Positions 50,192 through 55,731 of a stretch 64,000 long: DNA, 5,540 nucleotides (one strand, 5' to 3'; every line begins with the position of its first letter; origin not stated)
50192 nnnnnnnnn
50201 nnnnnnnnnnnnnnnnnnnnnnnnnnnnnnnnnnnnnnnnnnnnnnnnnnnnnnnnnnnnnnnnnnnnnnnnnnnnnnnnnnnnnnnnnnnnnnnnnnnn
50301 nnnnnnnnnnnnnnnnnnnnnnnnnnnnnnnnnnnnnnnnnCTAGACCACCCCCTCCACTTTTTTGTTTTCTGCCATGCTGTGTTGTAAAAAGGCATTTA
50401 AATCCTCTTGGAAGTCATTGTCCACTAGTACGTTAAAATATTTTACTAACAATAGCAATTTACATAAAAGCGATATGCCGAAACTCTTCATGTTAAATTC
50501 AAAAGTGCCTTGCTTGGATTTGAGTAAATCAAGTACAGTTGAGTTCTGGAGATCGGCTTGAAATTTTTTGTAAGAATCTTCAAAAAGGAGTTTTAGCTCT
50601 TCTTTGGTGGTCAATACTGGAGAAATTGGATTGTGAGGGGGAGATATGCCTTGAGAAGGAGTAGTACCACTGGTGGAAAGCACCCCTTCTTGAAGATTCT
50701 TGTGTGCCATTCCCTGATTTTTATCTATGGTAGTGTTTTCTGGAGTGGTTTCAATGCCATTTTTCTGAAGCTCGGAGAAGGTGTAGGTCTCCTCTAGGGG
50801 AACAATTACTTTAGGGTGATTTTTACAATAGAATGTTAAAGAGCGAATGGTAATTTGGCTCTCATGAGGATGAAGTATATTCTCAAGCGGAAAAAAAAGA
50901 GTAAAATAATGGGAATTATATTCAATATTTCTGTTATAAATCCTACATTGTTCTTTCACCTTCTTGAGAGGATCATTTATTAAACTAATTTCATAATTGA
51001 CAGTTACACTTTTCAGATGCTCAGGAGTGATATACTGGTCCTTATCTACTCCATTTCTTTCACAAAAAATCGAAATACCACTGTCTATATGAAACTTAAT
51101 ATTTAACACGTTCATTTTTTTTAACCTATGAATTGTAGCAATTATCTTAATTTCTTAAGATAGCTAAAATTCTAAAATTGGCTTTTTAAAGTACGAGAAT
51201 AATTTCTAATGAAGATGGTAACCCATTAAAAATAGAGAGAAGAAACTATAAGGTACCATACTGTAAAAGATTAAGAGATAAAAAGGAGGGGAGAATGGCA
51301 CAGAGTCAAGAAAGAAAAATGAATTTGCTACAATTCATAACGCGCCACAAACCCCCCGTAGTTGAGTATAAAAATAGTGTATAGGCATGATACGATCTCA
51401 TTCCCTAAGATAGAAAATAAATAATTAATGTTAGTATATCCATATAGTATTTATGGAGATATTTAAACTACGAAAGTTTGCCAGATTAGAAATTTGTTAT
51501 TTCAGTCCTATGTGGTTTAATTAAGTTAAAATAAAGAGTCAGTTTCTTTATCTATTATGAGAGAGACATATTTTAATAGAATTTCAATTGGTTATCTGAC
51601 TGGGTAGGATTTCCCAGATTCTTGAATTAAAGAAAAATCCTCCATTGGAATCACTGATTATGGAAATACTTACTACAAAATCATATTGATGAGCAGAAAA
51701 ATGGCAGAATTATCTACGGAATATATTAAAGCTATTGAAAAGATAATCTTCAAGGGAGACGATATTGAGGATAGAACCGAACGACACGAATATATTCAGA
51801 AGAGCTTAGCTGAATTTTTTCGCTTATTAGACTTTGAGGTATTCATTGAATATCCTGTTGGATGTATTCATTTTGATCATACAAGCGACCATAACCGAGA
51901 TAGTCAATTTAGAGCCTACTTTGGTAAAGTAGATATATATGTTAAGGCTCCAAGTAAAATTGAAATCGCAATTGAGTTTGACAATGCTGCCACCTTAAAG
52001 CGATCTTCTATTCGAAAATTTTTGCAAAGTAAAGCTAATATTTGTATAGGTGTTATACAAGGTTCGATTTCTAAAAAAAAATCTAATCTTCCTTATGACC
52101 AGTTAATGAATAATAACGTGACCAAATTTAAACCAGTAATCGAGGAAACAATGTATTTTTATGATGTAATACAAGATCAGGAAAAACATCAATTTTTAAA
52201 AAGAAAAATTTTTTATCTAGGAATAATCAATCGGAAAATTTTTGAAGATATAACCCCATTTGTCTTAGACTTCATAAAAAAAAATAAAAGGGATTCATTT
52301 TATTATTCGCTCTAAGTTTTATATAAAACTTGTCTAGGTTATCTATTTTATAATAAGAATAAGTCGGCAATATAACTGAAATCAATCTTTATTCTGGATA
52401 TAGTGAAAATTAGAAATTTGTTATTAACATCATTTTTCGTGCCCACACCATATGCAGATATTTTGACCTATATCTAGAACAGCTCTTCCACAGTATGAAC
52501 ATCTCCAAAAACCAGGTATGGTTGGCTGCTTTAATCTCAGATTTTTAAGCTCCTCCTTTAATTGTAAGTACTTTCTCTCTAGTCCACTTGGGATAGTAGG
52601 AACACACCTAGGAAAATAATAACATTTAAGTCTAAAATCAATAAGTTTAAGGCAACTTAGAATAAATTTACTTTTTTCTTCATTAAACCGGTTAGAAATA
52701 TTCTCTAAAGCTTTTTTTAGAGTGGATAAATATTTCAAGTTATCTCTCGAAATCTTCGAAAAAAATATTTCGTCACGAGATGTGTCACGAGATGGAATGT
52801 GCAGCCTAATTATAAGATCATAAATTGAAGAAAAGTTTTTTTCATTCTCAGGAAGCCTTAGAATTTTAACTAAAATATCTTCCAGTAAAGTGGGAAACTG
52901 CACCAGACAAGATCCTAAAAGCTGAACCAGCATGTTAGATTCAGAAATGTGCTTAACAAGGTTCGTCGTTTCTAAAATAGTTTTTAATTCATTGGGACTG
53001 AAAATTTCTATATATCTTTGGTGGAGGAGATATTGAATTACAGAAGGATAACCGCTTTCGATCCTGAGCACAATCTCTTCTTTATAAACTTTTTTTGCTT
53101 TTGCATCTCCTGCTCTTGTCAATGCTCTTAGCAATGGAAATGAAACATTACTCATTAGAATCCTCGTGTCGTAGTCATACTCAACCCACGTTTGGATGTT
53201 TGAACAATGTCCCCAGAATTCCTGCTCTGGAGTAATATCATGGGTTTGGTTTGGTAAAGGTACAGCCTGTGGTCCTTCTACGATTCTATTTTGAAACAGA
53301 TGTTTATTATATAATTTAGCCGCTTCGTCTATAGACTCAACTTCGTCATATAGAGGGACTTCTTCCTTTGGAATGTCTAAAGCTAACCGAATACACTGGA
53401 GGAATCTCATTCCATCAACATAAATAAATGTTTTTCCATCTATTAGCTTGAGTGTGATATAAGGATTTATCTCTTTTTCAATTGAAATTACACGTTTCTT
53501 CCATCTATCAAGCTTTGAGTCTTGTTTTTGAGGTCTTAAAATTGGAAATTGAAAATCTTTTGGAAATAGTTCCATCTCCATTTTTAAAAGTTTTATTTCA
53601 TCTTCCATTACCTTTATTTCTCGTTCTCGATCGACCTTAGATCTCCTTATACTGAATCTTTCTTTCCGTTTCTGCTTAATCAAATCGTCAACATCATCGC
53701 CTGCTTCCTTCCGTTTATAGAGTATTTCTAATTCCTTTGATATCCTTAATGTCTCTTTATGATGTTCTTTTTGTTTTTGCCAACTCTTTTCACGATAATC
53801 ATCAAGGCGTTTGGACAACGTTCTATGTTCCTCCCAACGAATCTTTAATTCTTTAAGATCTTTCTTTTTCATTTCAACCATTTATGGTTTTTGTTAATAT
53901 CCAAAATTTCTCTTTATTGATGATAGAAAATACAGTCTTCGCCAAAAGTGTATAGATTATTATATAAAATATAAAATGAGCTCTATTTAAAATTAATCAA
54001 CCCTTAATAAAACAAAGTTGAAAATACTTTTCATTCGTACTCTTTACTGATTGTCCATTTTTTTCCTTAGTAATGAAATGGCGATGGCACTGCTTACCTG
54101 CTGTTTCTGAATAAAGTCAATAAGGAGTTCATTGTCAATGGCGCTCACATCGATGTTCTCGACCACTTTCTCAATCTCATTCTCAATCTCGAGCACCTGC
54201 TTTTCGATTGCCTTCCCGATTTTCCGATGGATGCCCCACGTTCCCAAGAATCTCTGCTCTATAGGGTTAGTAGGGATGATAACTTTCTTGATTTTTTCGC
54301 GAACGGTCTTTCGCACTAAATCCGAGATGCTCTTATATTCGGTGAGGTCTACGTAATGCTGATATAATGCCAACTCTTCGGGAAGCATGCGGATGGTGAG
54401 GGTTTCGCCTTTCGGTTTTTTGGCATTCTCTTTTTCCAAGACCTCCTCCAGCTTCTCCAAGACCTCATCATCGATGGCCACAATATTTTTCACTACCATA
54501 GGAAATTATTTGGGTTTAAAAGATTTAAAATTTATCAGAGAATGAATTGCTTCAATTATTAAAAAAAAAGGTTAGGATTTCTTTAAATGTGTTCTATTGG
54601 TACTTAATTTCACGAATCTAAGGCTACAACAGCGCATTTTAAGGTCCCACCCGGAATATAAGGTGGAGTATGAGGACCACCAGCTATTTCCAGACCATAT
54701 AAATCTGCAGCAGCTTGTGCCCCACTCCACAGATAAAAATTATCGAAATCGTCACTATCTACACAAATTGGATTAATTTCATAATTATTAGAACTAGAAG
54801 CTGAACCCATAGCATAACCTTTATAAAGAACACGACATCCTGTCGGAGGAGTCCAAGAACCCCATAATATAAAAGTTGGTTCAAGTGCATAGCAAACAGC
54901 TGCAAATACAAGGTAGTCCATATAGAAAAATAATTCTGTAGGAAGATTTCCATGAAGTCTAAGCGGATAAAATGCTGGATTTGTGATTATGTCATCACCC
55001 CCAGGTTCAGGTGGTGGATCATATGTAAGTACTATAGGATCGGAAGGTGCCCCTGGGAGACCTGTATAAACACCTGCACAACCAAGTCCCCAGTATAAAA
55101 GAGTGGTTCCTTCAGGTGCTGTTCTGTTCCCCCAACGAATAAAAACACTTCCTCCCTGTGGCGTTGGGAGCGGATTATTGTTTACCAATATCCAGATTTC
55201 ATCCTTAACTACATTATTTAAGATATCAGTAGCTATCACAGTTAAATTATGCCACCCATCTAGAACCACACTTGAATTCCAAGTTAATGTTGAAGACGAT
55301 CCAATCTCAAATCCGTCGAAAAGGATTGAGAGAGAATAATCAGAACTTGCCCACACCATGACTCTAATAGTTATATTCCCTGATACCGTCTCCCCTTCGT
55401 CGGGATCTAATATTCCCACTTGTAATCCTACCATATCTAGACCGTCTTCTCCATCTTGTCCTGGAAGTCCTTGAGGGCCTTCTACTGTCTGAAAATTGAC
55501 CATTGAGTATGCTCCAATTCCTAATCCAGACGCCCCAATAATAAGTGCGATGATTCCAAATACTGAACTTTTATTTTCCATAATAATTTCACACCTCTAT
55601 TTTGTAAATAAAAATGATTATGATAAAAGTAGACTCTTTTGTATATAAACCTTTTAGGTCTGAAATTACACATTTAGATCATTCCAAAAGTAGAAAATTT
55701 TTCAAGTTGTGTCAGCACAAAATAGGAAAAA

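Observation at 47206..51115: Four-gene operon built around a large AEP primase-polymerase-like protein, with no helicase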

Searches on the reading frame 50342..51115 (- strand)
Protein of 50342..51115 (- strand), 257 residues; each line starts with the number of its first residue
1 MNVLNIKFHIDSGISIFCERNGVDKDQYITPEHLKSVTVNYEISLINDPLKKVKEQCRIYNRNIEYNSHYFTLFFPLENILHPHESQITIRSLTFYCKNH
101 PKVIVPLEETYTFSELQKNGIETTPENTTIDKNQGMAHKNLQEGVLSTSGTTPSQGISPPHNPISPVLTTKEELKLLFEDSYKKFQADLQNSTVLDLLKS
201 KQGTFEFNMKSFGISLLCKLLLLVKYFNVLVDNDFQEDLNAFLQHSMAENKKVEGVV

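Call 3: search_protein_families(library=pfam, proteins=[window:50342-51115:-], max_evalue=1)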
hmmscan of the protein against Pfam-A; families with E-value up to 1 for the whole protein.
window:50342-51115:- (257 aa): 0 families

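Call 20: find_homologous_proteins(query=window:50342-51115:-, max_evalue=0.001)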
Query window:50342-51115:- (257 aa): 46 proteins with E <= 0.001 among 362 candidates.
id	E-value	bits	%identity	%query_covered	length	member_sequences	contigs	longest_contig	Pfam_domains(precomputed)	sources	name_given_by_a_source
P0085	2.7e-167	572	100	100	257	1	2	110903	-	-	-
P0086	1.4e-143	495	89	100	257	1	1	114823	-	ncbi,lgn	ncbi:MAG: hypothetical protein ACFFFT_00285 [Candidatus Thorarchaeota archaeon]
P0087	1.2e-132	459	82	100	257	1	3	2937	-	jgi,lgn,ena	-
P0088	1.8e-125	435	78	100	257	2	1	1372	-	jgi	-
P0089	1.1e-111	390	72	100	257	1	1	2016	-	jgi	-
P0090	1.4e-111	390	73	100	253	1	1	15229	-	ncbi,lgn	ncbi:hypothetical protein ES705_07088 [subsurface metagenome]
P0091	1.1e-92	328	63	100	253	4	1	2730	-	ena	-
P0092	3.4e-88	313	63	100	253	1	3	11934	-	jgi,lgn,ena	jgi:hypothetical protein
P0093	4.0e-84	300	58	100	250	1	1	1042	-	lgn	-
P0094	4.8e-82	293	60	100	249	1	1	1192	-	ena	-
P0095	1.3e-80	289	58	100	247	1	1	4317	-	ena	-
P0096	4.8e-67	244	49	98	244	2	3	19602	-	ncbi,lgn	ncbi:MAG: hypothetical protein ACFFE4_01560 [Candidatus Thorarchaeota archaeon]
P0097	2.0e-65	239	49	98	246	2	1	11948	-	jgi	-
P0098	8.3e-61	224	47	96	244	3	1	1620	-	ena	-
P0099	5.0e-60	221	48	97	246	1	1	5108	-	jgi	jgi:hypothetical protein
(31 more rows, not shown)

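Call 27: search_solved_structures(query=A3, max_evalue=10, show_alignments=2)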
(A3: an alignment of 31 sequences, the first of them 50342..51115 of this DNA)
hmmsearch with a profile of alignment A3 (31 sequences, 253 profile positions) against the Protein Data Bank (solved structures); distinct sequences matched with E-value up to 10: 0.

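Call 57: search_protein_families(library=padloc, proteins=[window:50342-51115:-], max_evalue=0.1)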
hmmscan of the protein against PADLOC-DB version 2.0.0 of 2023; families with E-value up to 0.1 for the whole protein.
window:50342-51115:- (257 aa): 1 family
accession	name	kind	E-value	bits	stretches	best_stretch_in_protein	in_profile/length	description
PDLC04447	PDC-M14A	-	0.013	13.8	1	9-67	37-99/152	-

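Call 58: search_protein_families(library=phrogs, proteins=[window:50342-51115:-], max_evalue=0.1)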
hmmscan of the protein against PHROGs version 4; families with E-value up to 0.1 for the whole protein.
window:50342-51115:- (257 aa): 0 families

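Call 98: search_protein_families(library=ncbifam, proteins=[window:50342-51115:-], max_evalue=0.1)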
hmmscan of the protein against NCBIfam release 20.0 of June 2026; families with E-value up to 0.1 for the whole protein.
window:50342-51115:- (257 aa): 0 families

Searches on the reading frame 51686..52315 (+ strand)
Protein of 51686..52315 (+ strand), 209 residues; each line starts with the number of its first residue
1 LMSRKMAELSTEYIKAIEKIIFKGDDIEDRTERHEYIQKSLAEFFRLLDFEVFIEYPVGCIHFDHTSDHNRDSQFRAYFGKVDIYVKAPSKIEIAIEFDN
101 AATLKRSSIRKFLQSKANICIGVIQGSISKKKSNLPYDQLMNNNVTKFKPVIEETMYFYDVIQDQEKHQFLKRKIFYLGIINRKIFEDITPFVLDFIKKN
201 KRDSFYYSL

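Call 3: search_protein_families(library=pfam, proteins=[window:51686-52315:+], max_evalue=1)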
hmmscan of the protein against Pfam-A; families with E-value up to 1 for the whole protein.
window:51686-52315:+ (209 aa): 0 families

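Call 57: search_protein_families(library=padloc, proteins=[window:51686-52315:+], max_evalue=0.1)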
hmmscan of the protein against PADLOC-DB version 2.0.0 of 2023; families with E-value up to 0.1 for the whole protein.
window:51686-52315:+ (209 aa): 0 families

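Call 58: search_protein_families(library=phrogs, proteins=[window:51686-52315:+], max_evalue=0.1)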
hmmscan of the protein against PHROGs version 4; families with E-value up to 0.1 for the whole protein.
window:51686-52315:+ (209 aa): 2 families
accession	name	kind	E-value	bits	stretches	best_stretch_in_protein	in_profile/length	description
phrog_12560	-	unknown function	0.035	15.4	0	6-39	80-113/146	-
phrog_9948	-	unknown function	0.037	15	0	159-190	10-41/115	-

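Call 98: search_protein_families(library=ncbifam, proteins=[window:51686-52315:+], max_evalue=0.1)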
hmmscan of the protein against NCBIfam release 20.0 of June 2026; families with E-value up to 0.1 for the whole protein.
window:51686-52315:+ (209 aa): 0 families

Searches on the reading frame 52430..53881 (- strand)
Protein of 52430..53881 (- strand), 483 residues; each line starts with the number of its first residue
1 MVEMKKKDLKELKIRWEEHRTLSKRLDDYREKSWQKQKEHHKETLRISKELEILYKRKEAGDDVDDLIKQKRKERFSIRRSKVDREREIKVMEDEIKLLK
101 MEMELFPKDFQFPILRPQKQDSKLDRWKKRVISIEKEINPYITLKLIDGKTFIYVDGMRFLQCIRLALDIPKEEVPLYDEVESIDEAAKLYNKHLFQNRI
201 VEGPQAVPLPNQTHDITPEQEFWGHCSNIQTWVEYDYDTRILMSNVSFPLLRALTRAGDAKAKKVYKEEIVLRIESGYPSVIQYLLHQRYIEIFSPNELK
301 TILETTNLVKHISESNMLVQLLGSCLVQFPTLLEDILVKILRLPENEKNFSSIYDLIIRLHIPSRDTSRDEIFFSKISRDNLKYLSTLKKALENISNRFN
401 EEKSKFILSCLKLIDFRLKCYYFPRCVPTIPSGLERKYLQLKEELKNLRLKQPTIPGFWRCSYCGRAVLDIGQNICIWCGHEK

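Call 3: search_protein_families(library=pfam, proteins=[window:52430-53881:-], max_evalue=1)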
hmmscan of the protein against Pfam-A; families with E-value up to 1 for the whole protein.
window:52430-53881:- (483 aa): 2 families
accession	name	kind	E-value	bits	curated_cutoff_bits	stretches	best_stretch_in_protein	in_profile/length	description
PF13248.11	Zn_ribbon_3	-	0.00027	20.7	27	1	460-481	4-24/26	zinc-ribbon domain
PF12491.13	ApoB100_C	-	0.58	10.6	27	0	388-421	2-35/57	Apolipoprotein B100 C terminal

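Call 57: search_protein_families(library=padloc, proteins=[window:52430-53881:-], max_evalue=0.1)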
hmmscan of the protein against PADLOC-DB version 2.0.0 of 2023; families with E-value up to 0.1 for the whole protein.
window:52430-53881:- (483 aa): 0 families

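Call 58: search_protein_families(library=phrogs, proteins=[window:52430-53881:-], max_evalue=0.1)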
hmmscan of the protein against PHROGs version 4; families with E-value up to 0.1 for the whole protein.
window:52430-53881:- (483 aa): 0 families

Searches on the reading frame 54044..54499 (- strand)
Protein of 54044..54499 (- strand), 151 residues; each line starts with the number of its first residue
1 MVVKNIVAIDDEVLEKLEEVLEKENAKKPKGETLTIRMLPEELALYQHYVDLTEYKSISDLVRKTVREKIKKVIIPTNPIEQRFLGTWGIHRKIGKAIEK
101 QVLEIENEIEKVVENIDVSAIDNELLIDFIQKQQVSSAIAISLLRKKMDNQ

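Call 3: search_protein_families(library=pfam, proteins=[window:54044-54499:-], max_evalue=1)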
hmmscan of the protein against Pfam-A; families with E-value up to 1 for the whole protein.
window:54044-54499:- (151 aa): 4 families
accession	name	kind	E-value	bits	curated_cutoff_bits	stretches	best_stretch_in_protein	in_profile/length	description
PF19807.5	DUF6290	-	0.00098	19.7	27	1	33-70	3-39/72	Family of unknown function (DUF6290)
PF22720.1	SNaCT14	-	0.027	15.2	27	1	44-134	83-160/186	Short NACHT-associated C-Terminal domain, family 14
PF20420.3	DUF6702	-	0.13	12.7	24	1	94-134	85-124/141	Domain of unknown function (DUF6702)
PF01402.27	RHH_1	-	0.31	11.5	20.5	0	34-71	2-38/39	Ribbon-helix-helix protein, copG family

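Call 57: search_protein_families(library=padloc, proteins=[window:54044-54499:-], max_evalue=0.1)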
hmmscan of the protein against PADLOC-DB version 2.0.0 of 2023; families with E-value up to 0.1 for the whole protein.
window:54044-54499:- (151 aa): 0 families

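Call 58: search_protein_families(library=phrogs, proteins=[window:54044-54499:-], max_evalue=0.1)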
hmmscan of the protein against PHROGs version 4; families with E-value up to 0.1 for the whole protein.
window:54044-54499:- (151 aa): 3 families
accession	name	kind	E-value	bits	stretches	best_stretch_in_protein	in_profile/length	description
phrog_12225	-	unknown function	0.019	15.4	1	66-139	31-103/284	-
phrog_9120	-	unknown function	0.033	15.2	1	90-133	40-83/127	-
phrog_18328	-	unknown function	0.065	14.4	0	48-68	60-80/101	-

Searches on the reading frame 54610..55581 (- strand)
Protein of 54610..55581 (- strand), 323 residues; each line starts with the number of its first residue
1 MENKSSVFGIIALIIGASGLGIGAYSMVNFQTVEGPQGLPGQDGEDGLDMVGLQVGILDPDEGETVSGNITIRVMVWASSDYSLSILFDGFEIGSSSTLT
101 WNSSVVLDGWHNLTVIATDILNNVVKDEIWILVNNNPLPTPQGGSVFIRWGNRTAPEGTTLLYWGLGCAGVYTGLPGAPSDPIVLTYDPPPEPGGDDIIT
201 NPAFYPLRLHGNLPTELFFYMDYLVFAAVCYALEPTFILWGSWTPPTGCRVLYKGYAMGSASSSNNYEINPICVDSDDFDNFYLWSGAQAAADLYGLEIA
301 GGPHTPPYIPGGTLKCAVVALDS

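Call 13: search_protein_families(library=pfam, proteins=[window:54610-55581:-], max_evalue=0.01)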
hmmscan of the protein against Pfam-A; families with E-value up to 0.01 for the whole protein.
window:54610-55581:- (323 aa): 1 family
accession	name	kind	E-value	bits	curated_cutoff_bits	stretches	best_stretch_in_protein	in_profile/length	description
PF17957.7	Big_7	-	0.002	19.2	24.1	1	55-115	3-70/70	Bacterial Ig domain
